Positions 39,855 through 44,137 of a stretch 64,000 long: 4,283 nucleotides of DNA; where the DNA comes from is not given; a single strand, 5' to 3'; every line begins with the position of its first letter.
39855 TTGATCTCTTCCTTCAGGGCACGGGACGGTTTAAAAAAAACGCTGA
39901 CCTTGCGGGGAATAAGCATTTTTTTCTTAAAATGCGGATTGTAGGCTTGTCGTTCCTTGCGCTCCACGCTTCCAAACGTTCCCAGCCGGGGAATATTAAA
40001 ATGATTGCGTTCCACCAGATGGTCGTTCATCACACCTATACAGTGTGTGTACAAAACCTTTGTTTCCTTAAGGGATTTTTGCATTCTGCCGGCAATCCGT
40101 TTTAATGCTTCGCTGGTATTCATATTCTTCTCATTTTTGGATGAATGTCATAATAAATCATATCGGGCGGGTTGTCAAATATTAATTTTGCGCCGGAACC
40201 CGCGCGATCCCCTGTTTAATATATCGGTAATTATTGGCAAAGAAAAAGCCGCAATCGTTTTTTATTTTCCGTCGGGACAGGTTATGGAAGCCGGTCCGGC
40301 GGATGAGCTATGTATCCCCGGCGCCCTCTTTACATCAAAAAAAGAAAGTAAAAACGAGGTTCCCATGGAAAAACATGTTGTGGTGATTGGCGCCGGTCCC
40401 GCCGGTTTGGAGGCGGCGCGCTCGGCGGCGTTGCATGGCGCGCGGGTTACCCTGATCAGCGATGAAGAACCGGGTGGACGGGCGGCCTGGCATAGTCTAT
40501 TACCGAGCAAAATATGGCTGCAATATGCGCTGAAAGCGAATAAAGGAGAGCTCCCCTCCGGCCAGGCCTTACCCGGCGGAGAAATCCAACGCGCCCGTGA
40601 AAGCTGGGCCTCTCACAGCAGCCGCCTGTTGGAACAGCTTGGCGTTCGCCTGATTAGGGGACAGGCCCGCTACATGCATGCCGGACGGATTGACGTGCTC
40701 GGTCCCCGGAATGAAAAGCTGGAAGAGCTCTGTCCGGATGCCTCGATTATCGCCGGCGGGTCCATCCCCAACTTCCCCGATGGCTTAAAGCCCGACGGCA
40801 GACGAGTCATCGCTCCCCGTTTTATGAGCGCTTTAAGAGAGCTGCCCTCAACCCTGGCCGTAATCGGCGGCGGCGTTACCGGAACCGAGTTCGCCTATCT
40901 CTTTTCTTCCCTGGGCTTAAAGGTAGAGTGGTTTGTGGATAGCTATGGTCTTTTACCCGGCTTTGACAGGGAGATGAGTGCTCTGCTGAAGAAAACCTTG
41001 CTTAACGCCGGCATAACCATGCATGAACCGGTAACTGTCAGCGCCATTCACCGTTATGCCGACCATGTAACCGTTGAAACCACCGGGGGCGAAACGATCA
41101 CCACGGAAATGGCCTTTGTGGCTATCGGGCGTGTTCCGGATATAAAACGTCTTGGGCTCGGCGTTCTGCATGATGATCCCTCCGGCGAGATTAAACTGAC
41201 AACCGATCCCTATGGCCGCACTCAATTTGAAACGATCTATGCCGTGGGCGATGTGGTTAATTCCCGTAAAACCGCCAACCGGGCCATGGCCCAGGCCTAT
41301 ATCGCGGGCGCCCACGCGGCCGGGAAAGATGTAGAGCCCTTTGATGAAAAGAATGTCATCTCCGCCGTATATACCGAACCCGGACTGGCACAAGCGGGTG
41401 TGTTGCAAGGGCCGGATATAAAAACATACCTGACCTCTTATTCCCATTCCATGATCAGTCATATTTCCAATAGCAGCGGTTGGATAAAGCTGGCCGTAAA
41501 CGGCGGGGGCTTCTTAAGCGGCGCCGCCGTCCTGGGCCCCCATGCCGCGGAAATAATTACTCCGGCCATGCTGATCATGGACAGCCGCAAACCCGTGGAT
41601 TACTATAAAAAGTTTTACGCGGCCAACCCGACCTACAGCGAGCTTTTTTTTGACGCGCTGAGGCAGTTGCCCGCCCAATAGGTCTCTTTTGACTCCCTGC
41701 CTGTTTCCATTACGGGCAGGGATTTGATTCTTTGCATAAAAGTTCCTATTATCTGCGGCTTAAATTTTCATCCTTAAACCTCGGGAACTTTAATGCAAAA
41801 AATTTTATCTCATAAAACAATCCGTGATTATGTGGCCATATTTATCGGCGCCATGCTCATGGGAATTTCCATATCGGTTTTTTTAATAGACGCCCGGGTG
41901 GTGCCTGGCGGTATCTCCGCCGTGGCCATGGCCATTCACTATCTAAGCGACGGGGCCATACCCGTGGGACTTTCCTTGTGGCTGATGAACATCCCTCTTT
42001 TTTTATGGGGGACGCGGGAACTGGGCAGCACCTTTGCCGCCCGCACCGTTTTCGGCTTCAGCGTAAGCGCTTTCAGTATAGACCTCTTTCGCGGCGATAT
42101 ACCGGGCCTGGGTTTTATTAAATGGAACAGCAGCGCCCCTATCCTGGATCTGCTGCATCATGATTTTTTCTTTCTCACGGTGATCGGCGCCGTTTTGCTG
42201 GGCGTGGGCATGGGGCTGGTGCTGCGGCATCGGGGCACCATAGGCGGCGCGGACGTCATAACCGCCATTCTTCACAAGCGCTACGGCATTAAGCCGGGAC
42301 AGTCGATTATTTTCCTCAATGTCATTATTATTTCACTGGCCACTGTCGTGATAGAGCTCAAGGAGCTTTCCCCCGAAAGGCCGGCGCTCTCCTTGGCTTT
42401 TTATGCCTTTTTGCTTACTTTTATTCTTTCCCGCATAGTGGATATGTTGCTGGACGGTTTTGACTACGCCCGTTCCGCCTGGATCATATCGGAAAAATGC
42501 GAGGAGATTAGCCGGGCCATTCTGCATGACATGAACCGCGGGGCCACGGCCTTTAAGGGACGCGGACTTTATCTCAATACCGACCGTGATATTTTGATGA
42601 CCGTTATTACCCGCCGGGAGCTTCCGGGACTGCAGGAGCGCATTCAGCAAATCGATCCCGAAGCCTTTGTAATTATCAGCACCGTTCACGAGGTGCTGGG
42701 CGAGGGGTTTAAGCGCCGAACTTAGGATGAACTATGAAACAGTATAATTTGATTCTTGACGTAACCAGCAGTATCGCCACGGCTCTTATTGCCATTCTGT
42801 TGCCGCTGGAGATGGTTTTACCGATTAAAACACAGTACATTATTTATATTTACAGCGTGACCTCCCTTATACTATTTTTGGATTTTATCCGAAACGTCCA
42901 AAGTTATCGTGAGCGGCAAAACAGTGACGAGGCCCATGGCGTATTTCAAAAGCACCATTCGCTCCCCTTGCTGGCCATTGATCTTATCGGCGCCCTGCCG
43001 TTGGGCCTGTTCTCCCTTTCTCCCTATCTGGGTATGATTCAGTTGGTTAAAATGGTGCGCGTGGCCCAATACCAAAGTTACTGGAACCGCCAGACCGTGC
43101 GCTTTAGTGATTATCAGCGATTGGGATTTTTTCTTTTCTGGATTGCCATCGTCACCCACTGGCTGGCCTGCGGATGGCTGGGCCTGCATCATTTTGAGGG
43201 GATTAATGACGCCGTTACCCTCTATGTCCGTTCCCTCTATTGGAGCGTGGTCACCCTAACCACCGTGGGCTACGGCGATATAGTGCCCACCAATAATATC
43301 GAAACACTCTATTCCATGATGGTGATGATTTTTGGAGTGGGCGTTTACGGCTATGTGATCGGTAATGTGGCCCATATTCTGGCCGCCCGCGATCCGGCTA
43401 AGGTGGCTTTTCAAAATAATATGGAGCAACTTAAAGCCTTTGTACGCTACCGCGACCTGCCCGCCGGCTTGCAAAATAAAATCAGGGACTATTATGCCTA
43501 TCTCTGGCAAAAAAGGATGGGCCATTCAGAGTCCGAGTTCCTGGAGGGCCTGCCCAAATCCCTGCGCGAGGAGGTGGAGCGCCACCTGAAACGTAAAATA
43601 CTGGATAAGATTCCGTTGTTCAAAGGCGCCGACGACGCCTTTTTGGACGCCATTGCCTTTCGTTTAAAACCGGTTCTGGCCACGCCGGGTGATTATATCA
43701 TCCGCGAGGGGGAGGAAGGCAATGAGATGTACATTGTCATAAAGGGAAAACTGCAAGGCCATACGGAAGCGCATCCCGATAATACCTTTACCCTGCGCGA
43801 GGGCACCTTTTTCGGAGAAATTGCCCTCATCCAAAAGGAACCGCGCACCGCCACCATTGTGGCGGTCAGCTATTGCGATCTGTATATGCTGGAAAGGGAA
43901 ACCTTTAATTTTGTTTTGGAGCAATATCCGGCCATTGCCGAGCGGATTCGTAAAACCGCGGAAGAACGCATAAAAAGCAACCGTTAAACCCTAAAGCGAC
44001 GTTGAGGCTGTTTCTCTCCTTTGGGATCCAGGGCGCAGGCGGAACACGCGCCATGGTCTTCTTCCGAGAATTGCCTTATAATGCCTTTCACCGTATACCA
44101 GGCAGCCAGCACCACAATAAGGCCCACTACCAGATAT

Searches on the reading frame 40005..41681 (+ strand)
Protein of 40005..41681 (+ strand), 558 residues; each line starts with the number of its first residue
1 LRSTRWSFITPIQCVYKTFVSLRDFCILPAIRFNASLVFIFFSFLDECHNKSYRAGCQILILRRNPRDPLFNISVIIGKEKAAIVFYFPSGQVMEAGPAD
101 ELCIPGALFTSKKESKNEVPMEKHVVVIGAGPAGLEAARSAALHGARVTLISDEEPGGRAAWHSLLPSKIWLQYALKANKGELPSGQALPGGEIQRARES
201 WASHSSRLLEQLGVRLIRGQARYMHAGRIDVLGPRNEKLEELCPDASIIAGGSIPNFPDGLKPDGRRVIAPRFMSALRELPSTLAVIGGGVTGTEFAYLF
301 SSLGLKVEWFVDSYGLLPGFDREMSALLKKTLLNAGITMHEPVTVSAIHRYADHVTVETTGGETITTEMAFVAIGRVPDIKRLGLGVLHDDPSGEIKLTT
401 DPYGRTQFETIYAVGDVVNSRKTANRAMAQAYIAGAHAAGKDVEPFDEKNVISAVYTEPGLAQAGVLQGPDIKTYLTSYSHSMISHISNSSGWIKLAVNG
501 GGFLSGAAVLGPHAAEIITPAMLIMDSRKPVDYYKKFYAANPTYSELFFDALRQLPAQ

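Call 37: search_protein_families(library=pfam, proteins=[window:40005-41681:+], max_evalue=0.0001)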
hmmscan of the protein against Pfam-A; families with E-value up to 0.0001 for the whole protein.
window:40005-41681:+ (558 aa): 13 families
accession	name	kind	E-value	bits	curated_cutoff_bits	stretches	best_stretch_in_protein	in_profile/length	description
PF07992.20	Pyr_redox_2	-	8.7e-46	157.1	26.1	1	124-431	2-291/291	Pyridine nucleotide-disulphide oxidoreductase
PF00070.33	Pyr_redox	-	8.7e-21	74.7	22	1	284-359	2-79/82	Pyridine nucleotide-disulphide oxidoreductase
PF13738.12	Pyr_redox_3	-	8.7e-11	42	30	1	283-415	166-305/305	Pyridine nucleotide-disulphide oxidoreductase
PF01134.28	GIDA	-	1.6e-08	34.5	22.1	1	125-154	2-29/391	Glucose inhibited division protein A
PF01266.30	DAO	-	5.3e-08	33.2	27.9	1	124-210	1-76/353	FAD dependent oxidoreductase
PF01262.27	AlaDh_PNT_C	-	1.3e-07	31.8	23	0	123-159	29-64/214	Alanine dehydrogenase/PNT, C-terminal domain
PF13450.12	NAD_binding_8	-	4e-07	30.7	21.9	0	127-161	1-36/68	NAD(P)-binding Rossmann-like domain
PF03486.20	HI0933_like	-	1.9e-06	27.9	50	1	124-156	2-34/244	HI0933-like protein Rossmann domain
PF00890.30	FAD_binding_2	-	3.3e-06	27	20.4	1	124-162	1-40/414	FAD binding domain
PF02852.28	Pyr_redox_dim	-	5.5e-06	27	25.3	1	457-548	7-106/110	Pyridine nucleotide-disulphide oxidoreductase, dimerisation domain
PF12831.13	FAD_oxidored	-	1.1e-05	25.4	27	1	125-155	2-32/416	FAD dependent oxidoreductase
PF05834.18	Lycopene_cycl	-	3.2e-05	23.6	23.4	0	125-162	2-44/380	Lycopene cyclase protein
PF02737.24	3HCDH_N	-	5.7e-05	23.5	22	0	284-310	2-28/180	3-hydroxyacyl-CoA dehydrogenase, NAD binding domain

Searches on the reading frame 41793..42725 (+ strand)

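Call 37: search_protein_families(library=pfam, proteins=[window:41793-42725:+], max_evalue=0.0001)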
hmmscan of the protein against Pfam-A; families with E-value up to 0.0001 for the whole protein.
window:41793-42725:+ (310 aa): 2 families
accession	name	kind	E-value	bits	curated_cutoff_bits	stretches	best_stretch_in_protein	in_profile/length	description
PF02588.21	YitT_membrane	-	6.9e-43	146.9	24.3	1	12-243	1-204/205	Uncharacterised 5xTM membrane BCR, YitT family COG1284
PF10035.14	DUF2179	-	1.6e-20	73.1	22.8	1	249-303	1-55/55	Uncharacterized protein conserved in bacteria (DUF2179)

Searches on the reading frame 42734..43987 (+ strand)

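Call 37: search_protein_families(library=pfam, proteins=[window:42734-43987:+], max_evalue=0.0001)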
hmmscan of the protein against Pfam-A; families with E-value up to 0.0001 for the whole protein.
window:42734-43987:+ (417 aa): 3 families
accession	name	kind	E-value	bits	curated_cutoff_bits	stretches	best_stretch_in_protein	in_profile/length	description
PF00027.35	cNMP_binding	-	2.1e-19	69.7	27.5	1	317-398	5-89/89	Cyclic nucleotide-binding domain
PF07885.22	Ion_trans_2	-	5.8e-12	45.8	22.5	1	144-216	7-77/79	Ion channel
PF00520.37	Ion_trans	-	1.9e-07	31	25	1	94-216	89-233/241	Ion transport protein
